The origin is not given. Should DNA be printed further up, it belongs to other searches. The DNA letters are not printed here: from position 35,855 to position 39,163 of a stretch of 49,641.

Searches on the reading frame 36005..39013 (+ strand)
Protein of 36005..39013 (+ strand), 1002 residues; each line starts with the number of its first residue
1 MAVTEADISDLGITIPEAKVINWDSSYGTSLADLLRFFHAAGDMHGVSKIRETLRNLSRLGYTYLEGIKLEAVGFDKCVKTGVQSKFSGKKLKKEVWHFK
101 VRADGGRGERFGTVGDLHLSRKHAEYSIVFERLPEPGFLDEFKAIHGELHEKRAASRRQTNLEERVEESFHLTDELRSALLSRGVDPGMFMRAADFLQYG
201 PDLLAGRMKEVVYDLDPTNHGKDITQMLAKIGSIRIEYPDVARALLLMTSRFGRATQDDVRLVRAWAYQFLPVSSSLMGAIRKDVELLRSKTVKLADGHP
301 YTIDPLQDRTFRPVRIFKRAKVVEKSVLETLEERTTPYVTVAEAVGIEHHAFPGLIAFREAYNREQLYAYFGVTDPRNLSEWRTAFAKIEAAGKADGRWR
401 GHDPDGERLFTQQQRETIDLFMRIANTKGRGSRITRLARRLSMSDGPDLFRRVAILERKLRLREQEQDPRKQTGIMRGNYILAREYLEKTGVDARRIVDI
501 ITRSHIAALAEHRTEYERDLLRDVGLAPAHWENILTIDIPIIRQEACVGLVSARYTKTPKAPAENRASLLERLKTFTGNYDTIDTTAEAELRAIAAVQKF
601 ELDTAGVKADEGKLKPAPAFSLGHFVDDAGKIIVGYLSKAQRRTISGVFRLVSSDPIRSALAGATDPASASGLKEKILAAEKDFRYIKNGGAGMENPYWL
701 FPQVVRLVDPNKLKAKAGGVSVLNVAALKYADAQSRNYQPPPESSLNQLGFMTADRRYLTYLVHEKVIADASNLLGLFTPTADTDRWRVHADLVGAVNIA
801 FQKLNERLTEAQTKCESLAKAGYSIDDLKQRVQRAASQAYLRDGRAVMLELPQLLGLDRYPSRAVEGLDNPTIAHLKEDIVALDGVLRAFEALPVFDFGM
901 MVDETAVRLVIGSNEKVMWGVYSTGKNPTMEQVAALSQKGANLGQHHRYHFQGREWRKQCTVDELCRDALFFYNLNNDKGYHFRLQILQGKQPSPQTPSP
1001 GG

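Call 4: search_protein_families(library=pfam, proteins=[window:36005-39010:+], max_evalue=1)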
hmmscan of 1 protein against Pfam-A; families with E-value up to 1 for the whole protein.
window:36005-39010:+ (1002 aa): 1 family
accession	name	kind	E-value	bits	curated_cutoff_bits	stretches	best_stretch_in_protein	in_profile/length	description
PF20072.4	DUF6468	-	0.11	13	26.9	0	793-839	29-75/76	Domain of unknown function (DUF6468)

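Call 5: search_protein_families(library=ncbifam, proteins=[window:36005-39010:+], max_evalue=1)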
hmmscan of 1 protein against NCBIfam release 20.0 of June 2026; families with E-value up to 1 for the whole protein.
window:36005-39010:+ (1002 aa): 2 families
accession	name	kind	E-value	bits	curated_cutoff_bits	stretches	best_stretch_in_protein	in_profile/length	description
TIGR01004.2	PulS_OutS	equivalog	0.0067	16.5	75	1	734-820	16-106/115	type II secretion system pilot lipoprotein GspS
TIGR01874.1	cas_cas5a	exception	0.16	11.9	23.05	0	447-489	76-117/173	type I-A CRISPR-associated protein Cas5a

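Call 6: search_solved_structures(query=window:36005-39010:+, max_evalue=10)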
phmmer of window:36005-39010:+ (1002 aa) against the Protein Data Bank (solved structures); distinct sequences matched with E-value up to 10: 3.
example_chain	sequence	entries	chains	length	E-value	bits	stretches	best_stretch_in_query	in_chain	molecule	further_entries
3qef_A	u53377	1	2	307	0.79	11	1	867-930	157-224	Beta-xylosidase/alpha-L-arabinfuranosidase, gly43N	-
3qee_A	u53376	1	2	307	0.79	11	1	867-930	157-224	Beta-xylosidase/alpha-L-arabinfuranosidase, gly43N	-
3qed_A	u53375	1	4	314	0.82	10.9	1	867-930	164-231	Beta-xylosidase/alpha-L-arabinfuranosidase, gly43N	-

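Call 9: search_protein_families(library=padloc, proteins=[window:36005-39010:+], max_evalue=1)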
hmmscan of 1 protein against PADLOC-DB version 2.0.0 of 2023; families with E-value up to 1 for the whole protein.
window:36005-39010:+ (1002 aa): 1 family
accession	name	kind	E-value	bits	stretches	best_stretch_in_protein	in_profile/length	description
PDLC00946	Cas5a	-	0.043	11.9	0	447-489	76-117/173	"CRISPR-associated protein Cas5, subtype I-A/APERN"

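Call 10: search_protein_families(library=phrogs, proteins=[window:36005-39010:+], max_evalue=1)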
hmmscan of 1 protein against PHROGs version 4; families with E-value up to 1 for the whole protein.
window:36005-39010:+ (1002 aa): 1 family
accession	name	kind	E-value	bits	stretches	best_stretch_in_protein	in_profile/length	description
phrog_25947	-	other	0.054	14.9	1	795-840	19-62/79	hol-like chemotaxis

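Call 11: find_homologous_proteins(query=window:36005-39010:+, max_evalue=0.001)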
Query window:36005-39010:+ (1002 aa): 1 proteins with E <= 0.001 among 8000 candidates.
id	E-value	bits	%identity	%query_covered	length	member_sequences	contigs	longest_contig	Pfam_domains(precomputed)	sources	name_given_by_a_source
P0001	0.0e+0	2273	100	100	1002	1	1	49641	-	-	-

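Call 17: search_dna_similar(query=window:36005-39013:+, collection=plasmids, mode=protein, max_evalue=0.01)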
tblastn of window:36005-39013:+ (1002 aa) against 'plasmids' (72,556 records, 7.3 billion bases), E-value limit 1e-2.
No match.

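Call 23: find_encoding_contigs(protein=window:36005-39010:+, flank=10000)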
Protein window:36005-39010:+ (1002 aa): no gene with exactly this product is on record in the collection.

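Call 24: search_dna_similar(query=window:36005-39013:+, collection=phages, mode=protein, max_evalue=0.01)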
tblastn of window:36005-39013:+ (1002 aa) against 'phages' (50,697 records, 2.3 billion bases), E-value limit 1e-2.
No match.

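Call 29: search_protein_representatives(protein=window:36005-39010:+)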
Query: 1002 residues. Proteins with E-value up to 0.001 (for the whole library): 14; up to 1e-10: 4; up to 1e-30: 3. The best 14 are listed.
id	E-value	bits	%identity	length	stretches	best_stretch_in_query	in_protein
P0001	0.0e+00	2273.3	100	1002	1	1-1002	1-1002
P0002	1.2e-115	404.2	38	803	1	18-654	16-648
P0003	1.2e-51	192.5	31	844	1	42-681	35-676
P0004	1.2e-17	79.9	31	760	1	133-481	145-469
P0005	5.9e-10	54.5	23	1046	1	88-483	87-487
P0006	5.0e-09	51.4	24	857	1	112-503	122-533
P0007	5.3e-09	51.3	25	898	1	160-507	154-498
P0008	9.3e-08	47.2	23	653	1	142-483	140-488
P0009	9.8e-08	47.1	23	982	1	282-989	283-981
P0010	1.3e-06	43.4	28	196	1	164-289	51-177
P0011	2.5e-06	42.5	31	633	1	232-465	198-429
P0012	4.0e-06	41.8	26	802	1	431-989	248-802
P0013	8.4e-05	37.4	22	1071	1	80-539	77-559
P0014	1.3e-04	36.8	23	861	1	138-502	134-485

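Call 31: search_protein_families(library=pfam, proteins=[P0002, P0003, P0004, P0005, P0006, P0007, P0008, P0009, P0012, P0013], max_evalue=0.01)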
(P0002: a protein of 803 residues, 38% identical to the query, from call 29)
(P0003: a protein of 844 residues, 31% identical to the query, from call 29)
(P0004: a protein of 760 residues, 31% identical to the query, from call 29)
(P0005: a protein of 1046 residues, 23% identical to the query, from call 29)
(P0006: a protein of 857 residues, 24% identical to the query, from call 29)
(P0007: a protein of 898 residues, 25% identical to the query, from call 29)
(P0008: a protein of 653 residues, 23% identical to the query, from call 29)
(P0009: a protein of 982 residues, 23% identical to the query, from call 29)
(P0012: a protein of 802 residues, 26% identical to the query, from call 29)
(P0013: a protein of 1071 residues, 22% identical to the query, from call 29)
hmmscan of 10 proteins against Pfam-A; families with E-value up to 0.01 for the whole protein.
P0002 (803 aa): 0 families

P0003 (844 aa): 0 families

P0004 (760 aa): 0 families

P0005 (1046 aa): 0 families

P0006 (857 aa): 0 families

P0007 (898 aa): 1 family
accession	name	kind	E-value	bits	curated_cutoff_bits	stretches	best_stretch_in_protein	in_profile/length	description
PF01450.25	KARI_C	-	0.0068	17.2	29.1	0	481-555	67-140/144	Ketol-acid reductoisomerase, C-terminal domain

P0008 (653 aa): 0 families

P0009 (982 aa): 0 families

P0012 (802 aa): 0 families

P0013 (1071 aa): 0 families

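Call 32: predict_structure(protein=window:36005-39010:+)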
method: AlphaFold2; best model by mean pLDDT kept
length: 1002 residues; sequences in the alignment: 1
mean_pLDDT: 35.5   pTM: 0.25
mean pLDDT of the five models: 35.5, 28.7, 27.6, 25.7, 24.9
residues with pLDDT >= 90: 0; 70-90: 0; 50-70: 10; < 50: 992
segments of 3 or more residues with pLDDT < 50: 1-45, 47-244, 247-263, 265-809, 811-819, 825-829, 831-1002
pLDDT, mean of each block of 10 residues (from residue 1): 27 26 34 44 45 41 29 26 24 23 29 26 27 37 38 35 37 37 37 36 38 41 42 39 47 45 47 37 42 38 34 29 33 30 30 30 39 44 47 40 38 39 35 34 34 35 41 38 39 35 33 35 32 32 32 32 35 36 36 37 35 34 35 34 34 36 40 41 36 33 31 31 31 30 28 28 31 32 33 40 47 48 49 45 45 43 38 42 38 29 30 31 37 43 33 27 32 32 28 30 27
secondary structure, 60 per line:
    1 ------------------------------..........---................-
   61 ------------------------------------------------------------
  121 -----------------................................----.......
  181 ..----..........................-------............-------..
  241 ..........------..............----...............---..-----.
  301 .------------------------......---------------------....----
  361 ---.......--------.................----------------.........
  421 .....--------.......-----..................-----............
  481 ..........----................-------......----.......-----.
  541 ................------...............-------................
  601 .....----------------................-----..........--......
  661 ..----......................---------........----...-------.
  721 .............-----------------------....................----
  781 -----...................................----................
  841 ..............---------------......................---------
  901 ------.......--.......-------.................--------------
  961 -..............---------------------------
elements in order (helices of 4 or more, strands of 3 or more residues): H31-40 H44-59 H138-169 H174-182 H187-212 H220-231 H239-250 H257-270 H275-289 H326-331 H353-356 H364-370 H379-395 H412-425 H434-440 H446-463 H469-490 H495-510 H518-523 H528-534 H540-556 H563-577 H585-605 H622-637 H643-652 H655-662 H667-688 H698-705 H720-733 H757-776 H786-820 H825-854 H870-891 E907-913 E916-922 H930-946 H962-975

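Call 35: find_homologous_proteins(query=A1, max_evalue=0.001)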
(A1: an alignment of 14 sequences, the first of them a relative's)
Query A1 (14 sequences) (1002 aa, profile of the alignment): 1 proteins with E <= 0.001 among 8000 candidates.
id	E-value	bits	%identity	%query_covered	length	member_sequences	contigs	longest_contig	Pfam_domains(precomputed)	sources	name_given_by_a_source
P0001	1.8e-272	925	100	100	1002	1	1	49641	-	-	-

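Call 39: find_related_loci(query=A2, collection=genome_contigs, flank=10000)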
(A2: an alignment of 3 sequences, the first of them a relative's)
Query A2 (1002 aa) in genome_contigs; peptide patterns used: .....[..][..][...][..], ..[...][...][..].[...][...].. (x = any residue, [..] = any of these).
188 stretches matched a pattern; 1 encode a relative of the query (tblastn E <= 1e-3); 1 distinct loci.
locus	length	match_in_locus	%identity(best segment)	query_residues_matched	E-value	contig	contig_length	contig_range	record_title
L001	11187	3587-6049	26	13-807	3e-56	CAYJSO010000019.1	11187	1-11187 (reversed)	MAG TPA_asm: uncultured Methanosarcinales archaeon isolate ERP125453_co1_298 genome assembly, contig: NODE_6688_length_1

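Call 40: find_related_loci(query=A2, collection=viral_contigs, flank=10000)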
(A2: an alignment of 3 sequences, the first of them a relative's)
Query A2 (1002 aa) in viral_contigs; peptide patterns used: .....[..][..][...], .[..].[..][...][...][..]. (x = any residue, [..] = any of these).
172 stretches matched a pattern, but none encodes a relative of the query by tblastn (E <= 1e-3).

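Call 43: search_protein_families(library=pfam, proteins=[L001:91-666:-, L001:752-2434:-, L001:2622-3512:-, L001:6147-7712:+, L001:7721-9259:+, L001:9264-10064:-, L001:10061-10528:-, L001:10644-11186:+], max_evalue=0.001)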
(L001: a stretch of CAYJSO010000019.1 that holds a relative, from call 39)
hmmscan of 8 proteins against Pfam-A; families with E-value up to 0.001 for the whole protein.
L001:91-666:- (191 aa): 0 families

L001:752-2434:- (560 aa): 2 families
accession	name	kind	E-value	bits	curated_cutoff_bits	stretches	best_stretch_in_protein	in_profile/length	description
PF00999.27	Na_H_Exchanger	-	4.5e-60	203.9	26.2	1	14-362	3-364/375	Sodium/hydrogen exchanger, transmembrane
PF02254.24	TrkA_N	-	4e-22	79.1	23.8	1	401-515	2-116/116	TrkA-N domain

L001:2622-3512:- (296 aa): 2 families
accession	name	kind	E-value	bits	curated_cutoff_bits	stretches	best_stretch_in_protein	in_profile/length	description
PF01256.23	Carb_kinase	-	4.6e-42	144.6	27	1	35-288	1-240/242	NAD(P)H-hydrate dehydratase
PF02110.20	HK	-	1.1e-05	25.4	27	1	200-288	151-241/247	Hydroxyethylthiazole kinase family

L001:6147-7712:+ (521 aa): 2 families
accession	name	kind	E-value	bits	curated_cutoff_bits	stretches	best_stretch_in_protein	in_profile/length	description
PF00478.31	IMPDH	-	3e-69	234.1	25.6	1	45-514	5-345/345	IMP dehydrogenase / GMP reductase domain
PF00571.33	CBS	-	5e-06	27.2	24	0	131-172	8-49/57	CBS domain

L001:7721-9259:+ (512 aa): 1 family
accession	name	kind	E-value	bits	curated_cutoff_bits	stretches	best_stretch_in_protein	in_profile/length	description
PF00709.27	Adenylsucc_synt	-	4.5e-114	381.9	27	1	16-507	3-416/416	Adenylosuccinate synthetase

L001:9264-10064:- (266 aa): 3 families
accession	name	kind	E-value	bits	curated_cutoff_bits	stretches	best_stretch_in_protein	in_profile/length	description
PF05670.18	NFACT-R_1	-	1.4e-35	122.7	29.8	1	77-186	1-112/112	NFACT protein RNA binding domain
PF18297.6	NFACT-R_2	-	2.7e-06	27.9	26.9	1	82-168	5-86/104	NFACT protein RNA binding domain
PF05833.16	NFACT_N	-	0.00095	18.5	31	1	2-67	369-435/456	NFACT N-terminal and middle domains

L001:10061-10528:- (155 aa): 0 families

L001:10644-11186:+ (180 aa): 0 families

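Call 50: find_related_loci(query=A2, collection=metagenome_contigs, flank=10000)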
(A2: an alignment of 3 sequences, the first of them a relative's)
Query A2 (1002 aa) in metagenome_contigs; peptide patterns used: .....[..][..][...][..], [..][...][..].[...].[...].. (x = any residue, [..] = any of these).
375 stretches matched a pattern; 1 encode a relative of the query (tblastn E <= 1e-3); 1 distinct loci.
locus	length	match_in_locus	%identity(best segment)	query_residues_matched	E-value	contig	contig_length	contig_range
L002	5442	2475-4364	37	20-653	2e-118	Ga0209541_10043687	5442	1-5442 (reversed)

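Call 61: search_solved_structures(query=A1, max_evalue=10)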
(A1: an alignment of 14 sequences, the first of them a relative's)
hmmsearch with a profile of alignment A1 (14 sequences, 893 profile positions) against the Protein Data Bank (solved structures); distinct sequences matched with E-value up to 10: 0.

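Call 62: find_encoding_contigs(protein=P0005, flank=10000, max_places=4)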
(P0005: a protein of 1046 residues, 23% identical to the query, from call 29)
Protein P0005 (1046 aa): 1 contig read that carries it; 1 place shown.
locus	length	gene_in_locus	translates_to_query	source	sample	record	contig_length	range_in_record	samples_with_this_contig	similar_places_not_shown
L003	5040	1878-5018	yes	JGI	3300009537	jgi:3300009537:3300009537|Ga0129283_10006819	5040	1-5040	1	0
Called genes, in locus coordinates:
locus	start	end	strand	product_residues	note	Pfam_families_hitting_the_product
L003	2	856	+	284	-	?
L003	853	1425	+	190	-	PF01966:HD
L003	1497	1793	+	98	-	-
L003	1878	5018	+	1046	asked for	-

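Call 63: find_encoding_contigs(protein=P0009, flank=10000, max_places=4)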
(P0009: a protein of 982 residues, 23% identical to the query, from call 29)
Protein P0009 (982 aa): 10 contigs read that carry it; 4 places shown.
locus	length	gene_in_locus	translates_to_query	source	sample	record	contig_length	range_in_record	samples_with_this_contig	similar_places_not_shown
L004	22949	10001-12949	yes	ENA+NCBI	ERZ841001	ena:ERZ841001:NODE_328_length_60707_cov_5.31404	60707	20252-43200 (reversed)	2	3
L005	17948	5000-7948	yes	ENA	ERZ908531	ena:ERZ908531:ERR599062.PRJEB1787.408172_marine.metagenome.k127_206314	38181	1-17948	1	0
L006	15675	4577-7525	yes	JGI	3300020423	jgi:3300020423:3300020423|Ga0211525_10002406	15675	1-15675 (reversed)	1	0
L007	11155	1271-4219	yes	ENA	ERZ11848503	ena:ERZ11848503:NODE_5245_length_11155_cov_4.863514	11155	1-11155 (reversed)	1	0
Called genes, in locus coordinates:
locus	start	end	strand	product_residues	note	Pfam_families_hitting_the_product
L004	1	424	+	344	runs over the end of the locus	PF00383:dCMP_cyt_deam_1, PF14437:MafB19-deam, PF01872:RibD_C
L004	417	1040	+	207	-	PF00702:Hydrolase, PF13419:HAD_2, PF13242:Hydrolase_like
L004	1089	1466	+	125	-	-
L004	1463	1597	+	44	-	-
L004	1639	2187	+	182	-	PF00293:NUDIX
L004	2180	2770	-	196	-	PF00254:FKBP_C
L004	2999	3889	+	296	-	PF00557:Peptidase_M24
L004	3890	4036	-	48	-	-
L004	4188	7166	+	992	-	-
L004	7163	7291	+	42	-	-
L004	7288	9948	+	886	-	PF01939:NucS_C (faint)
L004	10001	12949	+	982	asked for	-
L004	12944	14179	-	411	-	PF13393:tRNA-synt_His, PF00587:tRNA-synt_2b, PF03129:HGTP_anticodon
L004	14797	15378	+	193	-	PF01634:HisG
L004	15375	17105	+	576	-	PF00155:Aminotran_1_2, PF00266:Aminotran_5, PF01041:DegT_DnrJ_EryC1 (faint), PF00702:Hydrolase, PF13419:HAD_2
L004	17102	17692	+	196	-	PF00475:IGPD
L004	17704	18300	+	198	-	PF00117:GATase, PF07685:GATase_3 (weak), PF01174:SNO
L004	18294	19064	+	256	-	PF00977:His_biosynth, PF03060:NMO (faint), PF05690:ThiG (faint), PF01207:Dus (faint), PF02581:TMP-TENI (faint)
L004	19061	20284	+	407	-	PF00977:His_biosynth, PF01502:PRA-CH, PF01503:PRA-PH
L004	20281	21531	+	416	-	PF00815:Histidinol_dh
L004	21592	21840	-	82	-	PF05016:ParE_toxin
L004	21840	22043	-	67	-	-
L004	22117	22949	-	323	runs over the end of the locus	PF01047:MarR (faint), PF13404:HTH_AsnC-type, PF13412:HTH_24, PF01037:AsnC_trans_reg (faint)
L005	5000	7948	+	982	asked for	-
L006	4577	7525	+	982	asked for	-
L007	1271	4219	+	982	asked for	-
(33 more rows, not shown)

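Call 64: find_encoding_contigs(protein=P0012, flank=10000, max_places=3)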
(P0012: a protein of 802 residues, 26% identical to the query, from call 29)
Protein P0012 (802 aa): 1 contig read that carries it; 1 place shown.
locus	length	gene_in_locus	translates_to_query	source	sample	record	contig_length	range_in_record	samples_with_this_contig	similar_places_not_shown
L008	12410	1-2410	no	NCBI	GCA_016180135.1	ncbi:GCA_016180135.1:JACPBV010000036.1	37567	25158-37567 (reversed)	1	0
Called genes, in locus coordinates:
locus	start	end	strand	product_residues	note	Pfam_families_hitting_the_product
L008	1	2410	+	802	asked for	?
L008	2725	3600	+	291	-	PF01145:Band_7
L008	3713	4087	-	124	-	PF01381:HTH_3 (faint)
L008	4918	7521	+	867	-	PF19295:SufBD_N (weak), PF01458:SUFBD_core, PF14890:Intein_splicing, PF14528:LAGLIDADG_3, PF01458:SUFBD_core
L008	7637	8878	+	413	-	PF01458:SUFBD_core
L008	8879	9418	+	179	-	PF01883:FeS_assembly_P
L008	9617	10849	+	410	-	PF00266:Aminotran_5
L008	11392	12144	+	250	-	PF02463:SMC_N (faint), PF00005:ABC_tran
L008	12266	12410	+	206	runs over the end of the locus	-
